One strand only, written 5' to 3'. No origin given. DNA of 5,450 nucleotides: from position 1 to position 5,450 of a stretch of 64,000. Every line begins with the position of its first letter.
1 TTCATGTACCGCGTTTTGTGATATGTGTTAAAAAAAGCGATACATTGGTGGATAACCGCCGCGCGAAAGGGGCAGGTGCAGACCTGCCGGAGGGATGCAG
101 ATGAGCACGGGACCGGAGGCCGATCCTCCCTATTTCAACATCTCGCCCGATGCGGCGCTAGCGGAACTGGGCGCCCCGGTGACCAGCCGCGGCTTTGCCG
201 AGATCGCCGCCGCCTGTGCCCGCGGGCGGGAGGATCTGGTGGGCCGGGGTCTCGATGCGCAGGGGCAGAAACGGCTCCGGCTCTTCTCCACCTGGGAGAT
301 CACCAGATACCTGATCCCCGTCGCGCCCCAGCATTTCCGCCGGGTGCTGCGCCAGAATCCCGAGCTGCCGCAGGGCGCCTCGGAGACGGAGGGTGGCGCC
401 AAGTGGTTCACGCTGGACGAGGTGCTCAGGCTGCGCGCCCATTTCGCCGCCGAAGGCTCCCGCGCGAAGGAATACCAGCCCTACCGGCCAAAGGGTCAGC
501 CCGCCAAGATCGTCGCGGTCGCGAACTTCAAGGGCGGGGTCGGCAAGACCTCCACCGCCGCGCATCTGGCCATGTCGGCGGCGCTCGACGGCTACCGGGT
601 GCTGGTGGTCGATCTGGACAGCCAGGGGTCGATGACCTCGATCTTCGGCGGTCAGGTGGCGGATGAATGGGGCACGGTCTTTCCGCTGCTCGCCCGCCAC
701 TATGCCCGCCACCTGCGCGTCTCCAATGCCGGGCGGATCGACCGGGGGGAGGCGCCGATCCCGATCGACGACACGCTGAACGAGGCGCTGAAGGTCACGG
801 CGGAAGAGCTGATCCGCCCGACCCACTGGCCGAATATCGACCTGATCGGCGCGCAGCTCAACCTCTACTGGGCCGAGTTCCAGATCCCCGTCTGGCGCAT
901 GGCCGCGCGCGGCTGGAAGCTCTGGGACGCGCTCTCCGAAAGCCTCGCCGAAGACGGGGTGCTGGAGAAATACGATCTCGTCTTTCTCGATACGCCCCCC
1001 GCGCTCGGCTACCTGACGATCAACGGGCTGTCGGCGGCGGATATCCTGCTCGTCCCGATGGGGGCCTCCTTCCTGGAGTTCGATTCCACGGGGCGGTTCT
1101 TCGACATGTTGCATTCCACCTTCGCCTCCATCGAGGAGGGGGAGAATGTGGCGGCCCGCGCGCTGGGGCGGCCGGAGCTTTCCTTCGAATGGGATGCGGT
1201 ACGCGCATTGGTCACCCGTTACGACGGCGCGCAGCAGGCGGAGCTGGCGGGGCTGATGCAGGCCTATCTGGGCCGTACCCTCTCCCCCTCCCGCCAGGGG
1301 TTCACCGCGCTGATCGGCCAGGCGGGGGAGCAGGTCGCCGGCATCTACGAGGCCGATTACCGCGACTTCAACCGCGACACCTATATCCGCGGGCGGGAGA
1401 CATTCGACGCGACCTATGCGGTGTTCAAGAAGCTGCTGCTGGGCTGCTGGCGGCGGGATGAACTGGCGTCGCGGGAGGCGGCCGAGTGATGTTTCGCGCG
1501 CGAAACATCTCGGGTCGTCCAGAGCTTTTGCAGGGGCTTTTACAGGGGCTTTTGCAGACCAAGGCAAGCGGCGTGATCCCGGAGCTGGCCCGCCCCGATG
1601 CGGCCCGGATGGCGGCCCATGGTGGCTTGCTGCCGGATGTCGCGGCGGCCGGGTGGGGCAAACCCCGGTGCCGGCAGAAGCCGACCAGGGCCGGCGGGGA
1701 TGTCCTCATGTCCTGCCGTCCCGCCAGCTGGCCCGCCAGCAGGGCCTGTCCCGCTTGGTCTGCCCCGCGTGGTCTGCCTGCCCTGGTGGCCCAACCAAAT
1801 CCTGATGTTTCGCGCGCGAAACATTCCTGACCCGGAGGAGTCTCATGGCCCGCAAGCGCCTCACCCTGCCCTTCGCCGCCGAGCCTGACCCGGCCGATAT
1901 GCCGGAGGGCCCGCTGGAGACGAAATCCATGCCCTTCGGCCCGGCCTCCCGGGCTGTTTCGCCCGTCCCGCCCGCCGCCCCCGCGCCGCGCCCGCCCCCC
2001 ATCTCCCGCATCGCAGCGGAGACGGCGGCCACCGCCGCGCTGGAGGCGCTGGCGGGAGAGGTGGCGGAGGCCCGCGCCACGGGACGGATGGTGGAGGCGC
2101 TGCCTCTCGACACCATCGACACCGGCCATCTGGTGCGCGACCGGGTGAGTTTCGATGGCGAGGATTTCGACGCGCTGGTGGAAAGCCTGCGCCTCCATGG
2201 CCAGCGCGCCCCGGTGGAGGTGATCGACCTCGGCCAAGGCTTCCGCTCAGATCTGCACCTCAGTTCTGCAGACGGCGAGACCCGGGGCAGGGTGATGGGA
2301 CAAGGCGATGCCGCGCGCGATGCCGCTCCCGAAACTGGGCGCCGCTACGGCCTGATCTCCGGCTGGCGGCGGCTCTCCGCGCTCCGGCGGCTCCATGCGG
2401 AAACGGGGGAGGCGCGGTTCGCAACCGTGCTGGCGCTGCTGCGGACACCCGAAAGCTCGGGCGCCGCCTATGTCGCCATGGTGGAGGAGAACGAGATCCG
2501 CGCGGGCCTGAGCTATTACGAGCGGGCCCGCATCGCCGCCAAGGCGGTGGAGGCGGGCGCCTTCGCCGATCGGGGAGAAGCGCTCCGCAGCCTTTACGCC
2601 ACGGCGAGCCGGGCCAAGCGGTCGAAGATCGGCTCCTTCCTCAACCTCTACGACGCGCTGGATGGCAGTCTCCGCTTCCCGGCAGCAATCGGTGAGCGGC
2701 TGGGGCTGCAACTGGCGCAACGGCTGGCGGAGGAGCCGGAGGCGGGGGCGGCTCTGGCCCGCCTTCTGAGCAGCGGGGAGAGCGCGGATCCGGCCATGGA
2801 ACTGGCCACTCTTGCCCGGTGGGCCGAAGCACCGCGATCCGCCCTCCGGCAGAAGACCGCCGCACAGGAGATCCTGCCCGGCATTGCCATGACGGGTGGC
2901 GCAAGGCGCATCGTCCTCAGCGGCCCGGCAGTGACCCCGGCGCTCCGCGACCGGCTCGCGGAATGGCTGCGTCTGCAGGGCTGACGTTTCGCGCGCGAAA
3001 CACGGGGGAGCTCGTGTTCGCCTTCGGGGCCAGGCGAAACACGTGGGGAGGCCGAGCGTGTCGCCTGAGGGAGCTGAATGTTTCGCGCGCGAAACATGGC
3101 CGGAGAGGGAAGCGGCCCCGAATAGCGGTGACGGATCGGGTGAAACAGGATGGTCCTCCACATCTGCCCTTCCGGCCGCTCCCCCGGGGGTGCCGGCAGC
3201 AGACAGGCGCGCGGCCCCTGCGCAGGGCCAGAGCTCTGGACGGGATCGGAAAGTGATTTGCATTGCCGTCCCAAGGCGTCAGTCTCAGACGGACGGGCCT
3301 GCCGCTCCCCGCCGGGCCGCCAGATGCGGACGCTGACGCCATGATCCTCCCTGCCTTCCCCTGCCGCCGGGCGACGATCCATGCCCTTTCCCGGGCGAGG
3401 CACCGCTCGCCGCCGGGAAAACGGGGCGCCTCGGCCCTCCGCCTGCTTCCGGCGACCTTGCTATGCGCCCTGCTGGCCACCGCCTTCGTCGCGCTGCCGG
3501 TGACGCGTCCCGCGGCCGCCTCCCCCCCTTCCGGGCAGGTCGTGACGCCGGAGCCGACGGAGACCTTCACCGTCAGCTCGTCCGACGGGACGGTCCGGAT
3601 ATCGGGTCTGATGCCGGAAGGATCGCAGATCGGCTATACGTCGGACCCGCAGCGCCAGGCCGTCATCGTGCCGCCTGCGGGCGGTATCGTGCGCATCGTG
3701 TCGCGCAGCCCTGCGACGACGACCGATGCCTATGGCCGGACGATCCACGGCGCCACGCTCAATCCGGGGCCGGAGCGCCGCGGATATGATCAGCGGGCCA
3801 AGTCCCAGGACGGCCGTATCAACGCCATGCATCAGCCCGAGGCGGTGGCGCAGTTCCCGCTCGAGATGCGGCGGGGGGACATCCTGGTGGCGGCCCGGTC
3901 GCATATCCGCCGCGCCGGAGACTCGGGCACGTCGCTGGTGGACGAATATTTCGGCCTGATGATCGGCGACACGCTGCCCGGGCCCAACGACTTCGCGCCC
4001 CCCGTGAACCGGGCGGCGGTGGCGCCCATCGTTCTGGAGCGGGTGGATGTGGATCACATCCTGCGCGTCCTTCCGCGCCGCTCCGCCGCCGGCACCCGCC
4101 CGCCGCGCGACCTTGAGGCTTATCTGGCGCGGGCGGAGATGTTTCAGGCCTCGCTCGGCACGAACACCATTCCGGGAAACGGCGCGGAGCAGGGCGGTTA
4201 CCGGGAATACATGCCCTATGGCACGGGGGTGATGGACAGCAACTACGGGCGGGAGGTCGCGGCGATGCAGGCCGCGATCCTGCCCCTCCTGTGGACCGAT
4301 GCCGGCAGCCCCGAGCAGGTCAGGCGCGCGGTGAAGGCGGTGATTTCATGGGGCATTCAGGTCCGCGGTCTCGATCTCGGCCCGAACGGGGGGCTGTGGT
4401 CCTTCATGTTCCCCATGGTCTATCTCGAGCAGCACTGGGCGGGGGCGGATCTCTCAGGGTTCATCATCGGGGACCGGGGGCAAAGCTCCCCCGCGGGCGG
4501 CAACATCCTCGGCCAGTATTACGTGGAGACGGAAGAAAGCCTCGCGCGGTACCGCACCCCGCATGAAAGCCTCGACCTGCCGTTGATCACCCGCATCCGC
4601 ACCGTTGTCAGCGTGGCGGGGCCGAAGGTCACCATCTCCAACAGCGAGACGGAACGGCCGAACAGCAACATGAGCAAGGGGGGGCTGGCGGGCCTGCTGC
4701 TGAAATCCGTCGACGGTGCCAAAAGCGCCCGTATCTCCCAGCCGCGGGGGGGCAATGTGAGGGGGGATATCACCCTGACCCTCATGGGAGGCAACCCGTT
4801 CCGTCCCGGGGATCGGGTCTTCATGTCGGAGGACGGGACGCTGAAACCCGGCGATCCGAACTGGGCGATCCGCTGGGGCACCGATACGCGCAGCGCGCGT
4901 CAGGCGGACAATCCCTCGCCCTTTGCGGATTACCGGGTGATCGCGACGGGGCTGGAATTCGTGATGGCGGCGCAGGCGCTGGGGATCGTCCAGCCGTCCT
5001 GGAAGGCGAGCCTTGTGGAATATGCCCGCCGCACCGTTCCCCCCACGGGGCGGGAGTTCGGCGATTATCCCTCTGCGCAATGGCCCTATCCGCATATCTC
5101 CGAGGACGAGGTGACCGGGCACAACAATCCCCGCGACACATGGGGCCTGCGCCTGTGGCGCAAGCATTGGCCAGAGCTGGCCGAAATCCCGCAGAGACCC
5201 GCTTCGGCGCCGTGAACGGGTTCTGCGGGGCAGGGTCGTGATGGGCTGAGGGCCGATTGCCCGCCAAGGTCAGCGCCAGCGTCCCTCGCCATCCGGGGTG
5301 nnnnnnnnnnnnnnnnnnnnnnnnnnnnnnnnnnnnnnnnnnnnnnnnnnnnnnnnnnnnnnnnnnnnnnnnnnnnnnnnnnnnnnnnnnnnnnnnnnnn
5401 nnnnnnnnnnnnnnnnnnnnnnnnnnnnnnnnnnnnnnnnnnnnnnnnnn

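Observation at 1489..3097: Four perfect 18-20 bp palindromes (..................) arranged around the repA-repB genes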

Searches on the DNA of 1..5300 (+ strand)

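Call 9: search_dna_similar(query=window:1-5300:+, collection=plasmids, mode=near, max_rows=20)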
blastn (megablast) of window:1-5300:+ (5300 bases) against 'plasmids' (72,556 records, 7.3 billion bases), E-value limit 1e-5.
Records with a match: 187; places in all: 187; records where one place covers at least 80% of the query: 0.
Best place of each record, by identity: 80-90% 27; 60-80% 160.
By first word of the organism name: Phaeobacter 100; Cereibacter 14; Leisingera 14; Paracoccus 10; Dinoroseobacter 6; Rhodovulum 5; Alloyangia 4; Ketogulonicigenium 4; Roseovarius 3; Roseobacter 3; and 16 more.
By predicted mobility (MOB-suite, as given by PLSDB): non-mobilizable 179; mobilizable 4; conjugative 4.
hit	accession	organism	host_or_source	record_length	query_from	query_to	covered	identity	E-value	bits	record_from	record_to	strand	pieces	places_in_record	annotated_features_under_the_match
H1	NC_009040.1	Cereibacter sphaeroides ATCC 17029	-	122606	125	2662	31%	82.0%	0e+0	1405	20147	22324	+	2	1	AAA family ATPase | ParB N-terminal domain-containing protein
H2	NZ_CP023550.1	Rhodobacter sp. CZR27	cell culture,paddy soil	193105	119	1489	26%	81.8%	0e+0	1136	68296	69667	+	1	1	AAA family ATPase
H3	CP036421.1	Cereibacter sphaeroides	Whole organism,Water collected from a ...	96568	128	1489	26%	81.8%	0e+0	1131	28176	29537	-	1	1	chromosome partitioning protein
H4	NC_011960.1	Cereibacter sphaeroides KD131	-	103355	128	1489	26%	81.8%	0e+0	1131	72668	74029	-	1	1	AAA family ATPase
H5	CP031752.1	Cereibacter sphaeroides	cell culture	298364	119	1489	26%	81.2%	0e+0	1092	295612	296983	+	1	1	chromosome partitioning protein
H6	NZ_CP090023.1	Cereibacter azotoformans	cell culture,Aquaculture sediment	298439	119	1489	26%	81.2%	0e+0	1092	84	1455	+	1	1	AAA family ATPase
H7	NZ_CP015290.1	Cereibacter sphaeroides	Cereibacter sphaeroides 2.4.1,single ...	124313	128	1489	26%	81.7%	0e+0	1120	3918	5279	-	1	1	AAA family ATPase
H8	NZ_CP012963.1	Cereibacter sphaeroides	cell culture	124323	128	1489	26%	81.7%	0e+0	1120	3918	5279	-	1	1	AAA family ATPase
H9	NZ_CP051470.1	Cereibacter sphaeroides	cell culture,laboratory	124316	128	1489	26%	81.7%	0e+0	1120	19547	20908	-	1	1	AAA family ATPase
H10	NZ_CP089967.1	Cereibacter azotoformans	Owen's River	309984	119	1489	26%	81.1%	0e+0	1086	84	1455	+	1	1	AAA family ATPase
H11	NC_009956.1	Dinoroseobacter shibae DFL 12 = DSM 16493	-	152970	101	1481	26%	80.3%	0e+0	1024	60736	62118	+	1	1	AAA family ATPase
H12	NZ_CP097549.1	Dinoroseobacter shibae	Alexandrium ostenfeldii,pure culture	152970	101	1481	26%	80.3%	0e+0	1024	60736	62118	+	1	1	AAA family ATPase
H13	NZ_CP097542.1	Dinoroseobacter shibae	Prorocentrum lima,pure culture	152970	101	1481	26%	80.3%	0e+0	1024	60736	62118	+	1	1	AAA family ATPase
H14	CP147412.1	Cereibacter sphaeroides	purified isolate from lagoon ...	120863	125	1468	25%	82.2%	0e+0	1147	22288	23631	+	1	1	AAA family ATPase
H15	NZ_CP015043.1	Rhodovulum sp. P5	cell culture,shallow-sea hydrothermal ...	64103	125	1510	26%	79.6%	0e+0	972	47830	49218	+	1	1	AAA family ATPase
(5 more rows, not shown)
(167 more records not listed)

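Call 10: get_annotated_region(hit=H1, flank=5000)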
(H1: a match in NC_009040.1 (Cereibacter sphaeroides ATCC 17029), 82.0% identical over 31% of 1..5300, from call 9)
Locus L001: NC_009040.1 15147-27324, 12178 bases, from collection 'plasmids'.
description: Cereibacter sphaeroides ATCC 17029 plasmid pRSPH01, complete sequence
organism: Cereibacter sphaeroides ATCC 17029 (NCBI taxid 349101)
taxonomy: Bacteria; Pseudomonadota; Alphaproteobacteria; Rhodobacterales; Paracoccaceae; Cereibacter; Cereibacter sphaeroides; Cereibacter sphaeroides ATCC 17029
host: -; source: -; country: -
typing (MOB-suite, as given by PLSDB): non-mobilizable; replicon rep_cluster_252
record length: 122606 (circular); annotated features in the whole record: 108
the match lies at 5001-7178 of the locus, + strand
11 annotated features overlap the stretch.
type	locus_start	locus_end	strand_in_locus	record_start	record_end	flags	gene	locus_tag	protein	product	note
CDS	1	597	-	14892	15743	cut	rfbD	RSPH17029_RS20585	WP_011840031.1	dTDP-4-dehydrorhamnose reductase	GO:0019305 - dTDP-rhamnose biosynthetic process [Evidence IEA]; GO:0009243 - O antigen biosynthetic process [Evidence ...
CDS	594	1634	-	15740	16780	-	rfbB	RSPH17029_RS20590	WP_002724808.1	dTDP-glucose 4,6-dehydratase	GO:0019305 - dTDP-rhamnose biosynthetic process [Evidence IEA]; GO:0009243 - O antigen biosynthetic process [Evidence ...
CDS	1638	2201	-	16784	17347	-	rfbC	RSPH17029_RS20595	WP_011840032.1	dTDP-4-dehydrorhamnose 3,5-epimerase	GO:0019305 - dTDP-rhamnose biosynthetic process [Evidence IEA]; GO:0009243 - O antigen biosynthetic process [Evidence ...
CDS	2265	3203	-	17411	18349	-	-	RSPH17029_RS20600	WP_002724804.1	glycosyltransferase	-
CDS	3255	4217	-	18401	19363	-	-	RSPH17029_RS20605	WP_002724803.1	replication initiator protein A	-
CDS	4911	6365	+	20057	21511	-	-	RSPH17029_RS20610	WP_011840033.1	AAA family ATPase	-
CDS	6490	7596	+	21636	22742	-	-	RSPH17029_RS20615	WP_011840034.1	ParB N-terminal domain-containing protein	-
CDS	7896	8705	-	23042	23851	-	-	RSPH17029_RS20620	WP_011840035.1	ABC transporter ATP-binding protein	-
CDS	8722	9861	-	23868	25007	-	-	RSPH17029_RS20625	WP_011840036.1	sugar transporter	-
CDS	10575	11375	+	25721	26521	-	-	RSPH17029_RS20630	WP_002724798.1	ABC transporter permease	-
CDS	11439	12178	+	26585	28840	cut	-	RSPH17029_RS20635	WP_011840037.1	glycoside hydrolase family 99-like domain-containing protein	-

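Call 11: get_annotated_region(hit=H11, flank=5000)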
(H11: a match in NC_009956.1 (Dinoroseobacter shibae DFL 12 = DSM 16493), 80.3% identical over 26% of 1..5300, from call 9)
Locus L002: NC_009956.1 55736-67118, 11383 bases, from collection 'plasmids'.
description: Dinoroseobacter shibae DFL 12 = DSM 16493 plasmid pDSHI02, complete sequence
organism: Dinoroseobacter shibae DFL 12 = DSM 16493 (NCBI taxid 398580)
taxonomy: Bacteria; Pseudomonadota; Alphaproteobacteria; Rhodobacterales; Roseobacteraceae; Dinoroseobacter; Dinoroseobacter shibae; Dinoroseobacter shibae DFL 12 = DSM 16493
host: -; source: -; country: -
typing (MOB-suite, as given by PLSDB): non-mobilizable; replicon rep_cluster_252
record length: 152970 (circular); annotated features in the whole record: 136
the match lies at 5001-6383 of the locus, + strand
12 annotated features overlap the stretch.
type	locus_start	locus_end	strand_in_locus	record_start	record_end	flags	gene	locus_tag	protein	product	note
CDS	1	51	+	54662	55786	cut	-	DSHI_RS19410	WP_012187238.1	ParB N-terminal domain-containing protein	-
CDS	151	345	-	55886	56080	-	-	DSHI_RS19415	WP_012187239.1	PLD nuclease N-terminal domain-containing protein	-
CDS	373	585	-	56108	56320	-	-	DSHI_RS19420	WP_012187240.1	DUF2945 domain-containing protein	-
CDS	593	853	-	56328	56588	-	-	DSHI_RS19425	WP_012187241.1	Rho termination factor N-terminal domain-containing protein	GO:0006353 - DNA-templated transcription termination [Evidence IEA]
CDS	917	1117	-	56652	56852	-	-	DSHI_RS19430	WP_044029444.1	TrkA C-terminal domain-containing protein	-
CDS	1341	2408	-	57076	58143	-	-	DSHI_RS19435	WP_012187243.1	hypothetical protein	-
CDS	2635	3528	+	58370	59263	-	-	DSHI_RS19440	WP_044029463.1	recombinase family protein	GO:0006310 - DNA recombination [Evidence IEA]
CDS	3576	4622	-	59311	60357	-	-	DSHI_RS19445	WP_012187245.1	replication initiator protein A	-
CDS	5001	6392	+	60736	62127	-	-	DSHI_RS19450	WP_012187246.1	AAA family ATPase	-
CDS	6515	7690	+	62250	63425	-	-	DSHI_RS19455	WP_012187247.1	ParB N-terminal domain-containing protein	-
CDS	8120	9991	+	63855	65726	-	-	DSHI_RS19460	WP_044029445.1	nucleoside-diphosphate sugar epimerase/dehydratase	GO:0000271 - polysaccharide biosynthetic process [Evidence IEA]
CDS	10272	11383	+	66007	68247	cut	-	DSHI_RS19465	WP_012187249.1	YjbH domain-containing protein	-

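Call 61: search_rna_families(source=window, start=1, end=3400, threshold=evalue, max_evalue=1)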
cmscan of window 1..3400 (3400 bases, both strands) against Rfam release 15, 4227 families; matches with E-value up to 1: 1.
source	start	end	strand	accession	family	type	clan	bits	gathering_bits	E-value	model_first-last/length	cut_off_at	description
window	1250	1292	+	RF01151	snoU82P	Gene; snRNA; snoRNA; CD-box;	-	16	42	0.75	1-55/55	no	Small nucleolar RNA U82P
